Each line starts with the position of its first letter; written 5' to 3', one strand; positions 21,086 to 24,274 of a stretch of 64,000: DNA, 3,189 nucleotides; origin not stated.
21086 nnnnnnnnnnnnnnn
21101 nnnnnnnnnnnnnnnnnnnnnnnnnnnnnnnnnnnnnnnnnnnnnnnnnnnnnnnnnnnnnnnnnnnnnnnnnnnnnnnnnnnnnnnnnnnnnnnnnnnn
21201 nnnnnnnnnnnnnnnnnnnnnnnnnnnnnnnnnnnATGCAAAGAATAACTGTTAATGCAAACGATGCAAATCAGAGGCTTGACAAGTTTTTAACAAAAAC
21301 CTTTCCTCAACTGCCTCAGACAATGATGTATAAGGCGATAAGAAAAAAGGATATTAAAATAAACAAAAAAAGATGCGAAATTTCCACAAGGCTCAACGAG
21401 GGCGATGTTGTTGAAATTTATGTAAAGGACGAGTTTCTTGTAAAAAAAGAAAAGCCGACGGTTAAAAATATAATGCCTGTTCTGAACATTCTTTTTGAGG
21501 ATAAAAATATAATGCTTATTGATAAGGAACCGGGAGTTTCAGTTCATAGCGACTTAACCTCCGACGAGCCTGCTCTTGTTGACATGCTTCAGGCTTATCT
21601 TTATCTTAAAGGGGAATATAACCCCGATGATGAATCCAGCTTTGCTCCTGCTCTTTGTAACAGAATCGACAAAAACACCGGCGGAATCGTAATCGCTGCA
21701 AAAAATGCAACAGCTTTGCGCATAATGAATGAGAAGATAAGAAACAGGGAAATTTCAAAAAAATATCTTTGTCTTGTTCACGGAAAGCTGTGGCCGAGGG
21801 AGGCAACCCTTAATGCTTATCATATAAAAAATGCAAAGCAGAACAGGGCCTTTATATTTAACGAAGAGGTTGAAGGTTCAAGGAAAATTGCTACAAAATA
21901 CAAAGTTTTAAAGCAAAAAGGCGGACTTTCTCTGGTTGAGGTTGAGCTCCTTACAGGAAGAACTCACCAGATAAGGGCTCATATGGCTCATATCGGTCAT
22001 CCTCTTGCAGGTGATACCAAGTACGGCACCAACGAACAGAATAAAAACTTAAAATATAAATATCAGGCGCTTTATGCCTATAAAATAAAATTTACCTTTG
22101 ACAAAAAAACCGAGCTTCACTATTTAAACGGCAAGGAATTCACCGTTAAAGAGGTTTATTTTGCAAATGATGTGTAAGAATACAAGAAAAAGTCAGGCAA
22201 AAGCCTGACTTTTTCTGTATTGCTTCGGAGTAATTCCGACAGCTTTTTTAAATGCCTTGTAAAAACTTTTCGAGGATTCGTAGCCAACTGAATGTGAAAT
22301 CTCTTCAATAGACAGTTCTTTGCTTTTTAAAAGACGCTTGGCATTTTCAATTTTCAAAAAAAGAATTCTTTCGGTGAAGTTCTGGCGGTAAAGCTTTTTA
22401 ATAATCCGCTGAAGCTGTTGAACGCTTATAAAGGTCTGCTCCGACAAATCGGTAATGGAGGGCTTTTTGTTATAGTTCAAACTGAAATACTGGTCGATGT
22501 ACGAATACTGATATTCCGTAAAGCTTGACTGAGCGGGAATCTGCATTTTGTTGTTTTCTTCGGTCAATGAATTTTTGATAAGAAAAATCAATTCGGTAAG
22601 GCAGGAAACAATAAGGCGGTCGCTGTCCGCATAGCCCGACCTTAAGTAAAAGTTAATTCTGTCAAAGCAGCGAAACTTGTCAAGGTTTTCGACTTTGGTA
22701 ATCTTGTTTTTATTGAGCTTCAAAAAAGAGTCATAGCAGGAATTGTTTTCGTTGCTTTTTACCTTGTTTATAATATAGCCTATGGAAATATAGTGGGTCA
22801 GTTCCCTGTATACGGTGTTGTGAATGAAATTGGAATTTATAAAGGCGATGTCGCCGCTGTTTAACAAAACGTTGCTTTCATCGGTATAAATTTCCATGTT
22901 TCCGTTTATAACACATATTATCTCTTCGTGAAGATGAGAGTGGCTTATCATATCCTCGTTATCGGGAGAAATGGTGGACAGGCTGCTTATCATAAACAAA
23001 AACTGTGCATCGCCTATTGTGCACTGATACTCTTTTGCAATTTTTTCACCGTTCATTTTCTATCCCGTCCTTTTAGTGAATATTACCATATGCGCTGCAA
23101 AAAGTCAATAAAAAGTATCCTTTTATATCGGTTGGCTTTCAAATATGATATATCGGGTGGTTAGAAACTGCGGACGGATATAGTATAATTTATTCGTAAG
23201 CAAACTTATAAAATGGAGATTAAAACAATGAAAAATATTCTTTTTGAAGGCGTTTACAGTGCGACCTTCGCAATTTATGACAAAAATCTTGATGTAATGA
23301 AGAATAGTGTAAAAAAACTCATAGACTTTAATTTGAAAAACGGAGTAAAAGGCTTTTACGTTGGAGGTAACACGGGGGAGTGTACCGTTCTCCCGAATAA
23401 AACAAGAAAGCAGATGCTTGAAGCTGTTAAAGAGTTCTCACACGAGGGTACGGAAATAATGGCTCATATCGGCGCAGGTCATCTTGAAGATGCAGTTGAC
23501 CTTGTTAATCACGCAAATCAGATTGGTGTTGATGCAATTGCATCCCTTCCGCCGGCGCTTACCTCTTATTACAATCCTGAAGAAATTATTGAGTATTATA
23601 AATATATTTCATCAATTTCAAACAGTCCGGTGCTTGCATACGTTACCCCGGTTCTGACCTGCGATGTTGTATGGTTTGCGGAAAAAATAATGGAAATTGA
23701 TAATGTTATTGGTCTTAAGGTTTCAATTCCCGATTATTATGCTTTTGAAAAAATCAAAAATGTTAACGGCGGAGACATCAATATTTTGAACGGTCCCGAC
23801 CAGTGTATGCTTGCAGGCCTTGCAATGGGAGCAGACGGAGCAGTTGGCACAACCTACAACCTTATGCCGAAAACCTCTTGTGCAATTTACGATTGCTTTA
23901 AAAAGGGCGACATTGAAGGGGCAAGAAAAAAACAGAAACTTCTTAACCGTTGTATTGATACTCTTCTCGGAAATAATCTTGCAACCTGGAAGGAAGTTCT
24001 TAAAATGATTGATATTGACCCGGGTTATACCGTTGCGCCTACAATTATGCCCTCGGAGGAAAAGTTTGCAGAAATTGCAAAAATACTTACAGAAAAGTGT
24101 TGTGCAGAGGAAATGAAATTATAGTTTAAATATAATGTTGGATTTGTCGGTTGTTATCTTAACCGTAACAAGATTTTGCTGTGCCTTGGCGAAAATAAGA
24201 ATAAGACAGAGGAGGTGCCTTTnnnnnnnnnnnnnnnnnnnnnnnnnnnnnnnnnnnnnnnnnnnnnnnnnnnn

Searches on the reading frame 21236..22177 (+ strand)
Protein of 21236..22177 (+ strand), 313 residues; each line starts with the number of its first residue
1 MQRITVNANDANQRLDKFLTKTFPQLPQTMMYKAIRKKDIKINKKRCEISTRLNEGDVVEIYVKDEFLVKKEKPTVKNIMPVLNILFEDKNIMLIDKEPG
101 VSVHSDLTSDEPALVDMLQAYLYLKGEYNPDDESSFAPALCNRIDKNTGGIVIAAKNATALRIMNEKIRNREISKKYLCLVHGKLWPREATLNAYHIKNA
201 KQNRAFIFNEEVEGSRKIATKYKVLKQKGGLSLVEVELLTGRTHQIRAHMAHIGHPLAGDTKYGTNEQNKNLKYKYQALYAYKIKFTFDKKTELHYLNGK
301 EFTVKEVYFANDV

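Call 50: search_protein_families(library=ncbifam, proteins=[window:21236-22177:+], max_evalue=1e-10)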
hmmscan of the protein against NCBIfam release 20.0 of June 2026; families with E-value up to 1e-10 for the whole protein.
window:21236-22177:+ (313 aa): 6 families
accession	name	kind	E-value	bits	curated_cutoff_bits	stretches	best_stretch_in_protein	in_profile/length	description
TIGR00005.1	rluA_subfam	subfamily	1.5e-65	221.5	192.7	1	10-291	3-276/298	RluA family pseudouridine synthase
NF008249.0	PRK11025.1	equivalog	2.6e-43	148.1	378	1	3-294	10-295/317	23S rRNA pseudouridine(955/2504/2580) synthase RluC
NF008385.0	PRK11180.1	equivalog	1.4e-30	106.7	351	1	5-268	10-258/325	23S rRNA pseudouridine(1911/1915/1917) synthase RluD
NF008321.0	PRK11112.1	equivalog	3.3e-21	75.8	328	1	83-278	2-196/257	tRNA pseudouridine(65) synthase TruC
TIGR01621.1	RluA-like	hypoth_equivalog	1.2e-20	73.7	222.3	1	83-291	2-188/217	TIGR01621 family pseudouridine synthase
NF007543.0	PRK10158.1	equivalog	2.3e-16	60.1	286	1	81-269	12-187/219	bifunctional tRNA pseudouridine(32) synthase/23S rRNA pseudouridine(746) synthase RluA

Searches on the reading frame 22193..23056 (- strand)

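Call 50: search_protein_families(library=ncbifam, proteins=[window:22193-23056:-], max_evalue=1e-10)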
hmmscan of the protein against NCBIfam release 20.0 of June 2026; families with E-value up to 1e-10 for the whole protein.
window:22193-23056:- (287 aa): 6 families
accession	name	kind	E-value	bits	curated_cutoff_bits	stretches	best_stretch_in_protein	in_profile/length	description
NF047455.1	TF_Staph_AryK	equivalog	2.8e-16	58.9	850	1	45-284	24-259/759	transcriptional regulator AryK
TIGR04094.1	adjacent_YSIRK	equivalog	1.1e-14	54.2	200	1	188-281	291-383/383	YSIRK-targeted surface antigen transcriptional regulator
NF007693.0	PRK10371.1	equivalog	4.5e-13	49.1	253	1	174-283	187-299/309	transcriptional regulator MelR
NF007860.0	PRK10572.1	equivalog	4.6e-13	48.7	208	1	51-284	57-285/292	arabinose operon transcriptional regulator AraC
NF007243.0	PRK09685.1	equivalog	3.5e-12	46.4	199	1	46-283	75-301/303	transcriptional regulator FeaR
NF006902.0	PRK09393.1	equivalog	1.1e-11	44.6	425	1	184-284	222-322/327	transcriptional regulator FtrA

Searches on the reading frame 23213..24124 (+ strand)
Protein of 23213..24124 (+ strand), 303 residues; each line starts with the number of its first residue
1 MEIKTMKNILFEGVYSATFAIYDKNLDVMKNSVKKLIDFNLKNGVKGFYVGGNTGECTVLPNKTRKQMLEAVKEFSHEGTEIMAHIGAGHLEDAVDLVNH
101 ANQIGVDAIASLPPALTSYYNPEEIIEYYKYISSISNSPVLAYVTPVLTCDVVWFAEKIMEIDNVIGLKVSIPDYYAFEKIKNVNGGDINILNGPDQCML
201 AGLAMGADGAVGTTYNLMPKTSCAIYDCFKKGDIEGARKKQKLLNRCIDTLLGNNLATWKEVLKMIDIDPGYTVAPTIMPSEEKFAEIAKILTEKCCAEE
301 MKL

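Call 50: search_protein_families(library=ncbifam, proteins=[window:23213-24124:+], max_evalue=1e-10)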
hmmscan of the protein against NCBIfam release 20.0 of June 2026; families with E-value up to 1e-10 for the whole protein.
window:23213-24124:+ (303 aa): 7 families
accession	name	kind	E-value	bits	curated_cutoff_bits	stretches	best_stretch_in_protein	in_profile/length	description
NF003164.0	PRK04147.1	equivalog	2.5e-58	197.7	281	1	11-297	4-291/294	N-acetylneuraminate lyase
TIGR00683.1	nanA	equivalog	6.9e-47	160.2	382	1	12-294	2-286/293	N-acetylneuraminate lyase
TIGR00674.1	dapA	equivalog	2e-32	112.2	206.15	1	14-293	2-284/286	4-hydroxy-tetrahydrodipicolinate synthase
NF040954.1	Arch_KDGaldase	equivalog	3.3e-31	108.7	390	1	22-283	11-268/288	bifunctional 2-dehydro-3-deoxy-phosphogluconate/2-dehydro-3-deoxy-6-phosphogalactonate aldolase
TIGR02313.1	HpaI-NOT-DapA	exception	3.3e-22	78.6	396.7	1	22-268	12-262/294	2,4-dihydroxyhept-2-ene-1,7-dioic acid aldolase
NF002958.0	PRK03620.1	subfamily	4e-22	78.4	278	1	3-295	3-299/307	5-dehydro-4-deoxyglucarate dehydratase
TIGR03249.1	KdgD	equivalog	2.2e-17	63.1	373.95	1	5-239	3-238/299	5-dehydro-4-deoxyglucarate dehydratase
